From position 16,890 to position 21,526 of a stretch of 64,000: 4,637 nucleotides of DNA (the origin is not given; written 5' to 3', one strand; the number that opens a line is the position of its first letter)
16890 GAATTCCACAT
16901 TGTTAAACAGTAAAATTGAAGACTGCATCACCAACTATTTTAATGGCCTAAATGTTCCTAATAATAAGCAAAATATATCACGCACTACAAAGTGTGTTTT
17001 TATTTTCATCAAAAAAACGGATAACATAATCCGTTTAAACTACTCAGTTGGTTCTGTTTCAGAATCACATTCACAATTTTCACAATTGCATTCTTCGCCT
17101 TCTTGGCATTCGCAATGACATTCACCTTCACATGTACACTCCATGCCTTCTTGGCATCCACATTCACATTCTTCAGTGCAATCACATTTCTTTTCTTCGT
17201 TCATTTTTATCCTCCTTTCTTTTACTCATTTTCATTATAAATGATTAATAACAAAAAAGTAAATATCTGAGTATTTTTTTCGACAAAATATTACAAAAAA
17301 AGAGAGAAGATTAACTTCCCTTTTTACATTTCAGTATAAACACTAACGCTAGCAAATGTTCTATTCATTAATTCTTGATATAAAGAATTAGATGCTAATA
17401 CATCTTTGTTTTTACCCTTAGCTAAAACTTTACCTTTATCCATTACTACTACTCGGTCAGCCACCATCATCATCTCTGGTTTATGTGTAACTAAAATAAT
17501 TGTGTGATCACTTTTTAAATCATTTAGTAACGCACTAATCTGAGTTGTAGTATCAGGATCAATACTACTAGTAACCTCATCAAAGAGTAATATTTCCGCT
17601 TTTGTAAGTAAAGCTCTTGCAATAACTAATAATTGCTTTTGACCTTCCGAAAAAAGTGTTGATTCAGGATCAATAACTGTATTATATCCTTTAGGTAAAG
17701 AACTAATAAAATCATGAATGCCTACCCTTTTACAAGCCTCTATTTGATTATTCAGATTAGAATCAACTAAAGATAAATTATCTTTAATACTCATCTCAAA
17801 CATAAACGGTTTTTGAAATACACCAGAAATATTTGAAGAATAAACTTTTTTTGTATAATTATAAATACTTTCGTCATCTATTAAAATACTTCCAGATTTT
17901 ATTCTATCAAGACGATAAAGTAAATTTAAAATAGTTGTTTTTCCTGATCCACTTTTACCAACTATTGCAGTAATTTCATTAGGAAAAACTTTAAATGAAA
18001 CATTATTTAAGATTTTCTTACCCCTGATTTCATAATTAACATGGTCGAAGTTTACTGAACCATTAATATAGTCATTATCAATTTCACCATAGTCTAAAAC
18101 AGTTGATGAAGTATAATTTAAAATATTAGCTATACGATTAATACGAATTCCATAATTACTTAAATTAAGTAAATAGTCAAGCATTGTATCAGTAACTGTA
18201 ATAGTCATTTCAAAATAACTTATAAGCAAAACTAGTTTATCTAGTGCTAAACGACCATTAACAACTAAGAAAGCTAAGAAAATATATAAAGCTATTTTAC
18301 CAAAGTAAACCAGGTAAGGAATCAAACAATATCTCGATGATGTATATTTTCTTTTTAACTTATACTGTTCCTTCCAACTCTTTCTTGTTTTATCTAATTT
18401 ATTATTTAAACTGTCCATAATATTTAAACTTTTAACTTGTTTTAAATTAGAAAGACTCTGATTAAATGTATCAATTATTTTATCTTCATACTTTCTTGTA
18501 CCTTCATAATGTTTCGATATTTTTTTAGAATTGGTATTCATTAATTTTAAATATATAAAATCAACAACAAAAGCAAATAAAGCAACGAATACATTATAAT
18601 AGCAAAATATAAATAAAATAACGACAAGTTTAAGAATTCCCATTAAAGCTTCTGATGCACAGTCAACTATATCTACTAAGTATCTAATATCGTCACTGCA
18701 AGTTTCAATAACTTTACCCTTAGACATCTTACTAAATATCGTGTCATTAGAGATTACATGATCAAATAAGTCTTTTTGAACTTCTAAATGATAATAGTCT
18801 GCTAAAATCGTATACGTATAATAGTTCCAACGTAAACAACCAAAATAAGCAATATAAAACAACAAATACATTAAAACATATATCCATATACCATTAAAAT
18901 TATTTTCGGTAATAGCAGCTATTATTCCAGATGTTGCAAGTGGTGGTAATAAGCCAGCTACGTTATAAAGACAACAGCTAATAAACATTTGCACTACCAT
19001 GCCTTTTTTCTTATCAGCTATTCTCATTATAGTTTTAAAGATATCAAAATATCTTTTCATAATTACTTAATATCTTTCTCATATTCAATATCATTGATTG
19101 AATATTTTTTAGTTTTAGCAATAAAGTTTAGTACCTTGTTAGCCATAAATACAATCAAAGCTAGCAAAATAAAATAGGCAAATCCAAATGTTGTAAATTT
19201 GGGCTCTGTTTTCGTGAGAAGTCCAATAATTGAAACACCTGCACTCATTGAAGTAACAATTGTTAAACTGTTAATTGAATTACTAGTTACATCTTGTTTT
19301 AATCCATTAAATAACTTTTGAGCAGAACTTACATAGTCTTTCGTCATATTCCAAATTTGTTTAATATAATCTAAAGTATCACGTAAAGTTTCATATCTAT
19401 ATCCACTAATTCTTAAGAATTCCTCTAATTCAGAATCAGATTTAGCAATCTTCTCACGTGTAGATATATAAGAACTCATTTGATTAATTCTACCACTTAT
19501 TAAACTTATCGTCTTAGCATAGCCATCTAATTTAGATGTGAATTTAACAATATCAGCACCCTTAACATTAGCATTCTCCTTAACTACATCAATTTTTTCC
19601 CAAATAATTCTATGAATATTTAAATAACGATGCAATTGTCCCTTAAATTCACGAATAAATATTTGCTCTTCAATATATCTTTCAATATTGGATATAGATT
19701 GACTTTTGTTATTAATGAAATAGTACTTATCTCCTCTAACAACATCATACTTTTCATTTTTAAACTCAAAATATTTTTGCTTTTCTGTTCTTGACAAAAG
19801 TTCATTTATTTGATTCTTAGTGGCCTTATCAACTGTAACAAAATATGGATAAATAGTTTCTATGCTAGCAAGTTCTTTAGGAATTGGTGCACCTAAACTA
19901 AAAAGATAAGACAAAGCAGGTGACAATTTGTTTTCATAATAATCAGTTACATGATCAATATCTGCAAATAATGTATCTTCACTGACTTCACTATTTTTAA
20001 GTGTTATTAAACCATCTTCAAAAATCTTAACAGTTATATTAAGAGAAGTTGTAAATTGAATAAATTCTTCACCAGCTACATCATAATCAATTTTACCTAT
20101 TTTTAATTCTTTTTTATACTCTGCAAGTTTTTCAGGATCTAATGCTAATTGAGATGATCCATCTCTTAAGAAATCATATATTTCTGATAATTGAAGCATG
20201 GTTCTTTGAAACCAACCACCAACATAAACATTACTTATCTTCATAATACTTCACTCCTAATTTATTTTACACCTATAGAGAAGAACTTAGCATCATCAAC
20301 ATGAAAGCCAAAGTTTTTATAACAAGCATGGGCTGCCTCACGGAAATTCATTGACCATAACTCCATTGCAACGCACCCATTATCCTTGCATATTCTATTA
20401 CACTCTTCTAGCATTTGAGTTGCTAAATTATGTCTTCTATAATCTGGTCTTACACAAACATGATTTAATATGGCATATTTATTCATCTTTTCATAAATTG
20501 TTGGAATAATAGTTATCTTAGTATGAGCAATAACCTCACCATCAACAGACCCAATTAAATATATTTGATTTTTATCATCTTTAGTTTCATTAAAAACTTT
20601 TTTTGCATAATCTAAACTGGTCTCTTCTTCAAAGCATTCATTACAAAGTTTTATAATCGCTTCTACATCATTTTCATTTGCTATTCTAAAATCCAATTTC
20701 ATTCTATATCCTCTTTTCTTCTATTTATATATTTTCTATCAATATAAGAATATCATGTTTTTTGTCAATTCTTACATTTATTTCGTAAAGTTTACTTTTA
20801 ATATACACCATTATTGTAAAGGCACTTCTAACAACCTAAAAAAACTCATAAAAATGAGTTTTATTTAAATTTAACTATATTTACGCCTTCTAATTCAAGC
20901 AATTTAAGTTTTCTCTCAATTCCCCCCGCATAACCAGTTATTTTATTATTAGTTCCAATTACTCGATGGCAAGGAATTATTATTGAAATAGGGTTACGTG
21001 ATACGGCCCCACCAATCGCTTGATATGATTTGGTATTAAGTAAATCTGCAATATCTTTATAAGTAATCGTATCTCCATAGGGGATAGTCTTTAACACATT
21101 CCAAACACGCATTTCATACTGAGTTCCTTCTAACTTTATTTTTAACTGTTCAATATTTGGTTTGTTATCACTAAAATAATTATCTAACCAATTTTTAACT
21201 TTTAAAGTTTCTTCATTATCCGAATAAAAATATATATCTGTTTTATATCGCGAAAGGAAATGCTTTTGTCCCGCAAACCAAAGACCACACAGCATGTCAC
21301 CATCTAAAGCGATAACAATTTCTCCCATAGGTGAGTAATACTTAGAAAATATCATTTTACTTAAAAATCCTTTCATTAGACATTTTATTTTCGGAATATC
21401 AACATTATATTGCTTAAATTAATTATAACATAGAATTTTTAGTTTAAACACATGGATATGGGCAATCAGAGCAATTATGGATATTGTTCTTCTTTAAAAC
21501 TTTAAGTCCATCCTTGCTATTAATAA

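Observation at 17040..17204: Unannotated 54-codon Cys/Glu-rich metallothionein-like ORF with perfect RBS and its own terminator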

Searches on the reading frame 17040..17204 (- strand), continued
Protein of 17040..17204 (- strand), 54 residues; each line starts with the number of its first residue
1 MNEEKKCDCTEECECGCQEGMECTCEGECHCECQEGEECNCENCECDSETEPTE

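Call 76: search_protein_families(library=pfam, proteins=[L047:19-906:+, L041:1602-3857:+, L088:3255-4202:+, L058:7258-9837:+, L056:4130-5227:+, L038:2538-3041:+, L081:2856-4022:+, L023:1677-2672:+, L038:5449-6327:+], max_evalue=0.0001)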
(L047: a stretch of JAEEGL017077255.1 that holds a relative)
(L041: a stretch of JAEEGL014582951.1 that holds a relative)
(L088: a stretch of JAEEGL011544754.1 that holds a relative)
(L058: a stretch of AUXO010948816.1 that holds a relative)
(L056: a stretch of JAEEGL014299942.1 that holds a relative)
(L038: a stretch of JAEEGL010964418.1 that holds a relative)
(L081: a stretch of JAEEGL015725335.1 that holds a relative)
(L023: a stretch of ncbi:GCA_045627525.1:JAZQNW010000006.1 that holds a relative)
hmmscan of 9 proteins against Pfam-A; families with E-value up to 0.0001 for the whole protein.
L047:19-906:+ (295 aa): 1 family
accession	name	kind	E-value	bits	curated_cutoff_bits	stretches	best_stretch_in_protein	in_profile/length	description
PF08902.16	DUF1848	-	3.2e-87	293.1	30.5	1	5-259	1-262/262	Domain of unknown function (DUF1848)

L041:1602-3857:+ (751 aa): 1 family
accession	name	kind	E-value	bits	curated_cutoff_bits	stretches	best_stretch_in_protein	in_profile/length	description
PF09479.16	Flg_new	-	1.4e-11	44.8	27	1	433-499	2-65/65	Listeria-Bacteroides repeat domain (List_Bact_rpt)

L088:3255-4202:+ (315 aa): 4 families
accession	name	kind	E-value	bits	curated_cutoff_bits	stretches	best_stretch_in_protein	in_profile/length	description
PF01381.28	HTH_3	-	7.1e-19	68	23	1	9-61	3-55/55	Helix-turn-helix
PF20251.4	Big_14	-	6.8e-13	48.9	27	1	197-301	3-95/104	Bacterial Ig-like domain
PF12844.13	HTH_19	-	4.8e-11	42.8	30.2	1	4-63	1-60/64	Helix-turn-helix domain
PF13560.12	HTH_31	-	8.5e-08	32.8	27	1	9-60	8-60/64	Helix-turn-helix domain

L058:7258-9837:+ (859 aa): 5 families
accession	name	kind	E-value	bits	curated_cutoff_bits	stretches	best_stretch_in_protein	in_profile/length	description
PF00122.25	E1-E2_ATPase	-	1.5e-37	129.4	28.1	1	126-314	7-181/181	E1-E2 ATPase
PF00689.26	Cation_ATPase_C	-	1.4e-17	64.4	27.3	1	681-849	1-174/175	Cation transporting ATPase, C-terminus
PF00702.32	Hydrolase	-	6.3e-17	63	26.4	1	330-611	1-190/191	haloacid dehalogenase-like hydrolase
PF00690.31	Cation_ATPase_N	-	7.3e-15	54.8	20.4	1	15-80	2-68/69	Cation transporter/ATPase, N-terminus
PF13246.12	Cation_ATPase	-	3.4e-11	43.5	21.7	1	396-439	44-89/91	Cation transport ATPase (P-type)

L056:4130-5227:+ (365 aa): 2 families
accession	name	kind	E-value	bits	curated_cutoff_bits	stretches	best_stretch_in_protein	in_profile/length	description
PF01545.26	Cation_efflux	-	2.8e-40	138.6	26.6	1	12-204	2-198/198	Cation efflux family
PF16916.11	ZT_dimer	-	4.4e-10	39.9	26.7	1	208-276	1-68/78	Dimerisation domain of Zinc Transporter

L038:2538-3041:+ (167 aa): 0 families

L081:2856-4022:+ (388 aa): 2 families
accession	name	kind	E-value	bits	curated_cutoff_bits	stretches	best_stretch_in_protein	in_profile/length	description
PF13521.12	AAA_28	-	1e-25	91.3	27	1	19-198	1-162/164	AAA domain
PF01928.26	CYTH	-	3.2e-05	24.3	23.2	1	218-332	2-136/179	CYTH domain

L023:1677-2672:+ (331 aa): 1 family
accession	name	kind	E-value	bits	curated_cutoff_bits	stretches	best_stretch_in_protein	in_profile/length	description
PF04015.17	DUF362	-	2e-38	132.9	24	1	53-266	1-200/200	Domain of unknown function (DUF362)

L038:5449-6327:+ (292 aa): 2 families
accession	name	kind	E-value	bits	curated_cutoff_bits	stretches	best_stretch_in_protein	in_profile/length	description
PF01545.26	Cation_efflux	-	2.8e-39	135.4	26.6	1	7-186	1-188/198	Cation efflux family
PF16916.11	ZT_dimer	-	5.9e-07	29.8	26.7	1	200-270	1-76/78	Dimerisation domain of Zinc Transporter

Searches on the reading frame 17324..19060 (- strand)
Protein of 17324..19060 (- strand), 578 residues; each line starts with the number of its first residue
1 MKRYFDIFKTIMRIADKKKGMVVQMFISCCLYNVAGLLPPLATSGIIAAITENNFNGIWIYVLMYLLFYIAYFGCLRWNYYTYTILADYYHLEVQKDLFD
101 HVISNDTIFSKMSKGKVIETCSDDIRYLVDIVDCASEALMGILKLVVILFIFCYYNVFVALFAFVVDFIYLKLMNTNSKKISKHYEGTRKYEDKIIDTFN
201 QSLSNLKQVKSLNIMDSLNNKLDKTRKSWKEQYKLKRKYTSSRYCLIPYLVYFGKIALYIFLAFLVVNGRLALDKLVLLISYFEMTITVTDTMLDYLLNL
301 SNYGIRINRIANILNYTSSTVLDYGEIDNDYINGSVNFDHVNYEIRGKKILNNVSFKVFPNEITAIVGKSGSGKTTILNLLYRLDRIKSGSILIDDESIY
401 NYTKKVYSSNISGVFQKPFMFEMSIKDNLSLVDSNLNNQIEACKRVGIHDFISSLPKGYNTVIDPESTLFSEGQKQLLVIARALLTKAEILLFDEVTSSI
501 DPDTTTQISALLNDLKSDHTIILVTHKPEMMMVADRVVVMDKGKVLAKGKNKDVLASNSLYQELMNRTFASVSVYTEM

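Call 7: search_protein_families(library=pfam, proteins=[window:17324-19060:-], max_evalue=0.01)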
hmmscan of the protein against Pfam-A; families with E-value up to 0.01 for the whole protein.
window:17324-19060:- (578 aa): 12 families
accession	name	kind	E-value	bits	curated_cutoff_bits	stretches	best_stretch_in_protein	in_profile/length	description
PF00005.33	ABC_tran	-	1.5e-28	100.5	25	1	351-498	1-137/137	ABC transporter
PF00664.28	ABC_membrane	-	9.5e-16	58.7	28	1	34-287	13-271/274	ABC transporter transmembrane region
PF13304.12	AAA_21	-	2.1e-13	51.5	27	2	468-530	236-302/304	AAA domain, putative AbiEii toxin, Type IV TA system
PF02463.25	SMC_N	-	1.2e-08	35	40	1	357-540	20-211/220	RecF/RecN/SMC N terminal domain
PF09818.15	ABC_ATPase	-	1.5e-05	24.6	23.2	0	443-549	132-255/283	P-loop domain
PF13476.12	AAA_23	-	0.0016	19.6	27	1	358-380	16-38/201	AAA domain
PF13555.12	AAA_29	-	0.0021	18.2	27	1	354-378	15-39/61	P-loop containing region of AAA domain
PF13401.12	AAA_22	-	0.003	18.3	27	0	362-407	6-33/130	AAA domain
PF03193.22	RsgA_GTPase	-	0.0035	17.6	30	1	357-392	102-137/174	RsgA GTPase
PF13175.12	AAA_15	-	0.0038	17.3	32.1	1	359-397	21-63/374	AAA ATPase domain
PF13238.12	AAA_18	-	0.0048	17.8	29.4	0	366-405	3-44/128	AAA domain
PF00931.28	NB-ARC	-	0.006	16.3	23.5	0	362-382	19-39/248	NB-ARC domain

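Call 12: find_related_loci(query=window:17324-19060:-, collection=genome_contigs, flank=6000)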
Query window:17324-19060:- (578 aa) in genome_contigs; peptide patterns used: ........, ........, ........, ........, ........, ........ (x = any residue, [..] = any of these).
48 stretches matched a pattern; 16 encode a relative of the query (tblastn E <= 1e-3); 16 distinct loci.
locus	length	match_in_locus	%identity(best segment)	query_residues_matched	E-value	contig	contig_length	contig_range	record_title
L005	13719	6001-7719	79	1-573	0e+0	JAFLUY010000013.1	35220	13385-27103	MAG: Erysipelotrichales bacterium isolate HAN091 Seq13, whole genome shotgun sequence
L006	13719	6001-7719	70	1-573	0e+0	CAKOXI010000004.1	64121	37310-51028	MAG: uncultured Bacilli bacterium isolate REFINED_METABAT215_TOP10_CONTIGS_1500_ASSEMBLY_K77_MERGED__Hadza_MoBio_hadza-E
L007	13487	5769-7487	70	1-573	0e+0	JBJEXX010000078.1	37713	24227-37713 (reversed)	MAG: Bacilli bacterium isolate PUUB25_bin.020 NODE_497_length_37713_cov_14.734479, whole genome shotgun sequence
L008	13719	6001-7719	70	1-573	0e+0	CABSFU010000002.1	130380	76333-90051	MAG TPA_asm: uncultured Bacillales bacterium isolate MGYG-HGUT-02248 genome assembly, contig: GUT_GENOME139761_2, whole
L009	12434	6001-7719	70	1-573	0e+0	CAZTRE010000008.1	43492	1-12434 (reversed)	MAG TPA_asm: uncultured Mycoplasma sp. isolate SRP287540_co1_217 genome assembly, contig: NODE_819_length_43492_cov_22.0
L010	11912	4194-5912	69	1-573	0e+0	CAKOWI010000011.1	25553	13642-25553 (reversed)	MAG: uncultured Bacilli bacterium isolate REFINED_METABAT215_TOP10_CONTIGS_1500_ASSEMBLY_K77_MERGED__Hadza_MoBio_hadza-A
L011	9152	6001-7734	70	1-578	0e+0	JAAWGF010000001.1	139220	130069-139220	MAG: Bacilli bacterium isolate ABMPRH_31_1_2 SL341417_scaffold_107, whole genome shotgun sequence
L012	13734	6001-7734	70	1-578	0e+0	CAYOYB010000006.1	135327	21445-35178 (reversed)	MAG TPA_asm: uncultured Muribaculaceae bacterium isolate SRP199465_co1_408 genome assembly, contig: NODE_134_length_1353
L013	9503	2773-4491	70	1-573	0e+0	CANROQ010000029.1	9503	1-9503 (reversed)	MAG: uncultured Bacilli bacterium isolate Lapin-019__bin42 genome assembly, contig: Lapin-019__NODE_4283_length_9503_cov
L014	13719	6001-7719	69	1-573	0e+0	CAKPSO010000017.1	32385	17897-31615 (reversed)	MAG: uncultured Bacilli bacterium isolate REFINED_METABAT215_TOP10_CONTIGS_1500_ASSEMBLY_K77_MERGED__Hadza_MoBio_hadza-I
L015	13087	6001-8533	66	1-573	0e+0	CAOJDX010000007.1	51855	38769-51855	MAG TPA_asm: uncultured Clostridia bacterium isolate SRR15604606_bin.30_metawrap_v1.3_MAG genome assembly, contig: NODE.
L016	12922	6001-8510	65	1-577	0e+0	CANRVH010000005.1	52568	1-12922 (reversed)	MAG TPA_asm: uncultured Clostridia bacterium isolate SRR15730529_bin.44_metawrap_v1.3_MAG genome assembly, contig: NODE.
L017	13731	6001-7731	58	1-577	0e+0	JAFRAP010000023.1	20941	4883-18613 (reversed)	Candidatus Saccharibacteria bacterium isolate RGIG2321 Goat_Duodenum.Co__c641681, whole genome shotgun sequence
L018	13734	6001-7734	70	1-578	0e+0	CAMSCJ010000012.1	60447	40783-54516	MAG TPA_asm: uncultured Tenericutes bacterium isolate ERR9465718_bin.35_metawrap_v1.3_MAG genome assembly, contig: NODE.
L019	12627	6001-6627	27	348-559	4e-15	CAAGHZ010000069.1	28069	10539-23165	MAG TPA_asm: Clostridia bacterium, isolate HGM11511, WGS project CAAGHZ010000000 data, contig: SRS476288_62_k119_398011,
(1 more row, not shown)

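Call 18: search_protein_families(library=ncbifam, proteins=[window:17324-19060:-], max_evalue=0.01)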
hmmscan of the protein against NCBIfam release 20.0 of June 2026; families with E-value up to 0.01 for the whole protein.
window:17324-19060:- (578 aa): 192 families (the best 25 are shown)
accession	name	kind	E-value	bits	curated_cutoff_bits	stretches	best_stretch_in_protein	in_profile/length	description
NF010178.0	PRK13657.1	equivalog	4.8e-65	220.1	733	1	5-569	4-571/588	glucan ABC transporter ATP-binding protein/ permease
TIGR03375.1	type_I_sec_LssB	subfamily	1.4e-63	215.3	693.1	1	88-558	218-692/696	type I secretion system permease/ATPase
TIGR02203.1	MsbA_lipidA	equivalog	9.5e-63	212.6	602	1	46-569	36-570/572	lipid A export permease/ATP-binding protein MsbA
TIGR02204.1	MsbA_rel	hypoth_equivalog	3.9e-62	210.7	780.4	1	10-566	8-573/576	ABC transporter, permease/ATP-binding protein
TIGR00958.1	3a01208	subfamily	2.8e-58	197.8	874.6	1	11-564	152-710/711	antigen peptide transporter 2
TIGR03796.1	NHLM_micro_ABC1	equivalog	4.5e-58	197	853.3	1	11-565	145-709/710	NHLP family bacteriocin export ABC transporter peptidase/permease/ATPase subunit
TIGR01846.1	type_I_sec_HlyB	subfamily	6.1e-58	196.7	725.55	1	5-567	125-691/694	type I secretion system permease/ATPase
TIGR03797.1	NHLM_micro_ABC2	equivalog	2.6e-56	191.5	709.4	1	10-567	126-684/686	NHLP bacteriocin export ABC transporter permease/ATPase subunit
TIGR01193.1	bacteriocin_ABC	subfamily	7.5e-52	176.8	523.85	1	8-566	144-707/708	peptide cleavage/export ABC transporter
NF052233.1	CphA_assoc_ABC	equivalog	1e-51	176.2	880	1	123-566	298-741/766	cyanophycin metabolism-associated ABC transporter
NF045513.1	HepA_fam_ABC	equivalog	2.1e-51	175.1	725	1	90-557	126-598/610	heterocyst formation ABC transporter subunit HepA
TIGR02857.1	CydD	equivalog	2.5e-51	175.2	435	1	333-540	320-529/529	thiol reductant ABC exporter subunit CydD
NF008364.0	PRK11160.1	equivalog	1.3e-50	172.6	630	1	142-567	145-574/575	heme ABC transporter ATP-binding protein/permease CydC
NF008055.0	PRK10789.1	equivalog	3.1e-49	167.9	845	1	32-565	28-568/590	SmdA family multidrug ABC transporter permease/ATP-binding protein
NF008381.0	PRK11176.1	equivalog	7e-49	166.7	867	1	83-569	89-580/582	lipid A ABC transporter ATP-binding protein/permease MsbA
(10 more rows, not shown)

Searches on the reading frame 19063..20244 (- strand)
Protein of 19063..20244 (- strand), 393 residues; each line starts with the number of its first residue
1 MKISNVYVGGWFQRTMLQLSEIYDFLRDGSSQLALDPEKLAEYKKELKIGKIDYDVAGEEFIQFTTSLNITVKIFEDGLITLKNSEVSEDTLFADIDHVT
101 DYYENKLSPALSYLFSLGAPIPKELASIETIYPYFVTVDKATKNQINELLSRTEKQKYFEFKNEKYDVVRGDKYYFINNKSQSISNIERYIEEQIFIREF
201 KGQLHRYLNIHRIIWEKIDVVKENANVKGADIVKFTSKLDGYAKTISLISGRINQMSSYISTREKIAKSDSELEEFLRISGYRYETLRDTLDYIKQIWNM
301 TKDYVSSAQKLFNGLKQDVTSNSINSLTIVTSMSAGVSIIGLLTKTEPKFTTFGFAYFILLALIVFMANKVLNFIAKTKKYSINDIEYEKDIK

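Call 7: search_protein_families(library=pfam, proteins=[window:19063-20244:-], max_evalue=0.01)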
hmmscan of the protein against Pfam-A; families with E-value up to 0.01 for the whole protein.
window:19063-20244:- (393 aa): 1 family
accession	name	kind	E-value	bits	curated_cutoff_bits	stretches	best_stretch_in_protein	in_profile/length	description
PF05149.17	Flagellar_rod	-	0.0063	16.5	23.4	0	259-327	88-158/287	Paraflagellar rod protein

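Call 18: search_protein_families(library=ncbifam, proteins=[window:19063-20244:-], max_evalue=0.01)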
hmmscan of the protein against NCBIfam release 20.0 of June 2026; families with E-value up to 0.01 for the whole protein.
window:19063-20244:- (393 aa): 0 families

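Call 76: search_protein_families(library=pfam, proteins=[window:19063-20244:-], max_evalue=0.0001)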
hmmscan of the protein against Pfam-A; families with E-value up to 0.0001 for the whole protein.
window:19063-20244:- (393 aa): 0 families

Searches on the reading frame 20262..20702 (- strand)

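Call 7: search_protein_families(library=pfam, proteins=[window:20262-20702:-], max_evalue=0.01)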
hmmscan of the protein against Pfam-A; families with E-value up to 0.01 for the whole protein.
window:20262-20702:- (146 aa): 5 families
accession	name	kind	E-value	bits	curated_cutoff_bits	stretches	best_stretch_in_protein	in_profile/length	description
PF00583.31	Acetyltransf_1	-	1e-15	58.4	20.7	1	15-133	3-116/116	Acetyltransferase (GNAT) family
PF13527.13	Acetyltransf_9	-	1.9e-12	47.8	25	1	5-134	2-125/127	Acetyltransferase (GNAT) domain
PF13508.13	Acetyltransf_7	-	6.9e-11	42.8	27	1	48-134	5-83/84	Acetyltransferase (GNAT) domain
PF13673.13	Acetyltransf_10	-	1.1e-07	32.3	23.6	1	74-144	49-118/128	Acetyltransferase (GNAT) domain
PF01233.25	NMT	-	0.0023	18.3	25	1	67-109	99-141/160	Myristoyl-CoA:protein N-myristoyltransferase, N-terminal domain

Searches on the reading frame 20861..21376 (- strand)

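Call 7: search_protein_families(library=pfam, proteins=[window:20861-21376:-], max_evalue=0.01)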
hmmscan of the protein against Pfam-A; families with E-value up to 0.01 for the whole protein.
window:20861-21376:- (171 aa): 2 families
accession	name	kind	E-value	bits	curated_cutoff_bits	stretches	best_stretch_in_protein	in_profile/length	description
PF01035.26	DNA_binding_1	-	7.8e-31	106.2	27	1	88-165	3-81/81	6-O-methylguanine DNA methyltransferase, DNA binding domain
PF02870.21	Methyltransf_1N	-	0.00015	22.7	21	1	8-81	1-70/71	6-O-methylguanine DNA methyltransferase, ribonuclease-like domain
